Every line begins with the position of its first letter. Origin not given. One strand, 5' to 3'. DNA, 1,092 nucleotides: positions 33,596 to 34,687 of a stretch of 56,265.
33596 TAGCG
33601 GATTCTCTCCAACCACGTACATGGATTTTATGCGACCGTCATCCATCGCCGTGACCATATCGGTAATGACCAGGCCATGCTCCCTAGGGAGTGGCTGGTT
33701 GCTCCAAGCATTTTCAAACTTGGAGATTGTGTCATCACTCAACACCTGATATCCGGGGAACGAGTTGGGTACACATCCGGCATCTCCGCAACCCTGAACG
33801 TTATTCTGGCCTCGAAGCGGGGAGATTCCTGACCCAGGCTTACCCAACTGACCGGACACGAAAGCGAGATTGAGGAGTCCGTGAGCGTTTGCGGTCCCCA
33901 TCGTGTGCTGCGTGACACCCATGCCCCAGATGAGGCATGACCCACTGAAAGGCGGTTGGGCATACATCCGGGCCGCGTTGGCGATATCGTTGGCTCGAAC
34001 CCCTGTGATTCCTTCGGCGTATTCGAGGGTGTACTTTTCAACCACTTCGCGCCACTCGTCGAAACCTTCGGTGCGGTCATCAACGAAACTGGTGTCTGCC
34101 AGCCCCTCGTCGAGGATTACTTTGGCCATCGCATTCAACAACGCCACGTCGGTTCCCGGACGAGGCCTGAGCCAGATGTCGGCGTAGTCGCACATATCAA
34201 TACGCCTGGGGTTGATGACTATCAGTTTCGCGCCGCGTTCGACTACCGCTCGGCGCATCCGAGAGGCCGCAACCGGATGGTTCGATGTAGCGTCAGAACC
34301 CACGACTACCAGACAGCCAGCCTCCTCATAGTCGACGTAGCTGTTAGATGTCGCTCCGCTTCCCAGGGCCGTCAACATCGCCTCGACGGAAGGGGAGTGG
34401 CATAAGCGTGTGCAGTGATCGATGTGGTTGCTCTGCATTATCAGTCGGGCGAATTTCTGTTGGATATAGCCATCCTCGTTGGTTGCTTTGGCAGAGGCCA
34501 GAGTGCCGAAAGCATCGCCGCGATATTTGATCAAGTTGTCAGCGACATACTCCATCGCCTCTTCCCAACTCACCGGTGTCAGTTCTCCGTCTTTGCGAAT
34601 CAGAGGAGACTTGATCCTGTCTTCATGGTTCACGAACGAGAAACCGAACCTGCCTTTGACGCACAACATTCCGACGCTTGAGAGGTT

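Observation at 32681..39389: Tungsten-type AOR gene nested into an FdsGBA/NuoEF-type formate dehydrogenase operon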

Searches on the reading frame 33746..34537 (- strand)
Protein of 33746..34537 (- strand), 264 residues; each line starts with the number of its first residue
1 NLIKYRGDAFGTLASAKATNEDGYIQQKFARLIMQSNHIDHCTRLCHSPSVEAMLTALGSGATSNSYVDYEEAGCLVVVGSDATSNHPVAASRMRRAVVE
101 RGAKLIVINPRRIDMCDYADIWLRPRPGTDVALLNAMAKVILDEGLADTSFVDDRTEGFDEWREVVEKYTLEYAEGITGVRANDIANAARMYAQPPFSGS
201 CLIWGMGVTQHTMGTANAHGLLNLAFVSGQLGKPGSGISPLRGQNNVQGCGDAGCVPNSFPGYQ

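Call 61: search_solved_structures(query=window:33746-34537:-, max_evalue=1e-60, show_alignments=4)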
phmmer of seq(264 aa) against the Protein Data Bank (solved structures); distinct sequences matched with E-value up to 1e-60: 9.
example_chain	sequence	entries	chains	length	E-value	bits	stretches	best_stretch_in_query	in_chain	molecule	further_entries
7qv7_S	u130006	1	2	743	6.5e-74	251.8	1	4-263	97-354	Hydrogen dependent carbon dioxide reductase subunit FdhF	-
9t1s_L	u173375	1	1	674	1.2e-73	250.9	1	4-264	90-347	formate dehydrogenase (coenzyme F420)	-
7vw6_A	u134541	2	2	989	4.2e-70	239.3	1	10-264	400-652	Formate dehydrogenase | Tungsten-containing formate dehydrogenase alpha subunit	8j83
7e5z_A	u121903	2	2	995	4.3e-70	239.3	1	10-264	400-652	Formate dehydrogenase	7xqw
1aa6_A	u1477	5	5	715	2.9e-69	236.6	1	4-264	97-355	FORMATE DEHYDROGENASE H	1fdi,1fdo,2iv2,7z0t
8rqz_C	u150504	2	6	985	1.4e-63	217.9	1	7-264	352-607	Probable oxidoreductase YjgC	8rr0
9gzq_A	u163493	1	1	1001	1.5e-63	217.9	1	7-264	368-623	Probable oxidoreductase YjgC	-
9wxb_B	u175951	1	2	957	7.9e-62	212.2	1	6-264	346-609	Formate dehydrogenase alpha subunit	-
6tg9_A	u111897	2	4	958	2.2e-61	210.8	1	6-264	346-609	Formate dehydrogenase subunit alpha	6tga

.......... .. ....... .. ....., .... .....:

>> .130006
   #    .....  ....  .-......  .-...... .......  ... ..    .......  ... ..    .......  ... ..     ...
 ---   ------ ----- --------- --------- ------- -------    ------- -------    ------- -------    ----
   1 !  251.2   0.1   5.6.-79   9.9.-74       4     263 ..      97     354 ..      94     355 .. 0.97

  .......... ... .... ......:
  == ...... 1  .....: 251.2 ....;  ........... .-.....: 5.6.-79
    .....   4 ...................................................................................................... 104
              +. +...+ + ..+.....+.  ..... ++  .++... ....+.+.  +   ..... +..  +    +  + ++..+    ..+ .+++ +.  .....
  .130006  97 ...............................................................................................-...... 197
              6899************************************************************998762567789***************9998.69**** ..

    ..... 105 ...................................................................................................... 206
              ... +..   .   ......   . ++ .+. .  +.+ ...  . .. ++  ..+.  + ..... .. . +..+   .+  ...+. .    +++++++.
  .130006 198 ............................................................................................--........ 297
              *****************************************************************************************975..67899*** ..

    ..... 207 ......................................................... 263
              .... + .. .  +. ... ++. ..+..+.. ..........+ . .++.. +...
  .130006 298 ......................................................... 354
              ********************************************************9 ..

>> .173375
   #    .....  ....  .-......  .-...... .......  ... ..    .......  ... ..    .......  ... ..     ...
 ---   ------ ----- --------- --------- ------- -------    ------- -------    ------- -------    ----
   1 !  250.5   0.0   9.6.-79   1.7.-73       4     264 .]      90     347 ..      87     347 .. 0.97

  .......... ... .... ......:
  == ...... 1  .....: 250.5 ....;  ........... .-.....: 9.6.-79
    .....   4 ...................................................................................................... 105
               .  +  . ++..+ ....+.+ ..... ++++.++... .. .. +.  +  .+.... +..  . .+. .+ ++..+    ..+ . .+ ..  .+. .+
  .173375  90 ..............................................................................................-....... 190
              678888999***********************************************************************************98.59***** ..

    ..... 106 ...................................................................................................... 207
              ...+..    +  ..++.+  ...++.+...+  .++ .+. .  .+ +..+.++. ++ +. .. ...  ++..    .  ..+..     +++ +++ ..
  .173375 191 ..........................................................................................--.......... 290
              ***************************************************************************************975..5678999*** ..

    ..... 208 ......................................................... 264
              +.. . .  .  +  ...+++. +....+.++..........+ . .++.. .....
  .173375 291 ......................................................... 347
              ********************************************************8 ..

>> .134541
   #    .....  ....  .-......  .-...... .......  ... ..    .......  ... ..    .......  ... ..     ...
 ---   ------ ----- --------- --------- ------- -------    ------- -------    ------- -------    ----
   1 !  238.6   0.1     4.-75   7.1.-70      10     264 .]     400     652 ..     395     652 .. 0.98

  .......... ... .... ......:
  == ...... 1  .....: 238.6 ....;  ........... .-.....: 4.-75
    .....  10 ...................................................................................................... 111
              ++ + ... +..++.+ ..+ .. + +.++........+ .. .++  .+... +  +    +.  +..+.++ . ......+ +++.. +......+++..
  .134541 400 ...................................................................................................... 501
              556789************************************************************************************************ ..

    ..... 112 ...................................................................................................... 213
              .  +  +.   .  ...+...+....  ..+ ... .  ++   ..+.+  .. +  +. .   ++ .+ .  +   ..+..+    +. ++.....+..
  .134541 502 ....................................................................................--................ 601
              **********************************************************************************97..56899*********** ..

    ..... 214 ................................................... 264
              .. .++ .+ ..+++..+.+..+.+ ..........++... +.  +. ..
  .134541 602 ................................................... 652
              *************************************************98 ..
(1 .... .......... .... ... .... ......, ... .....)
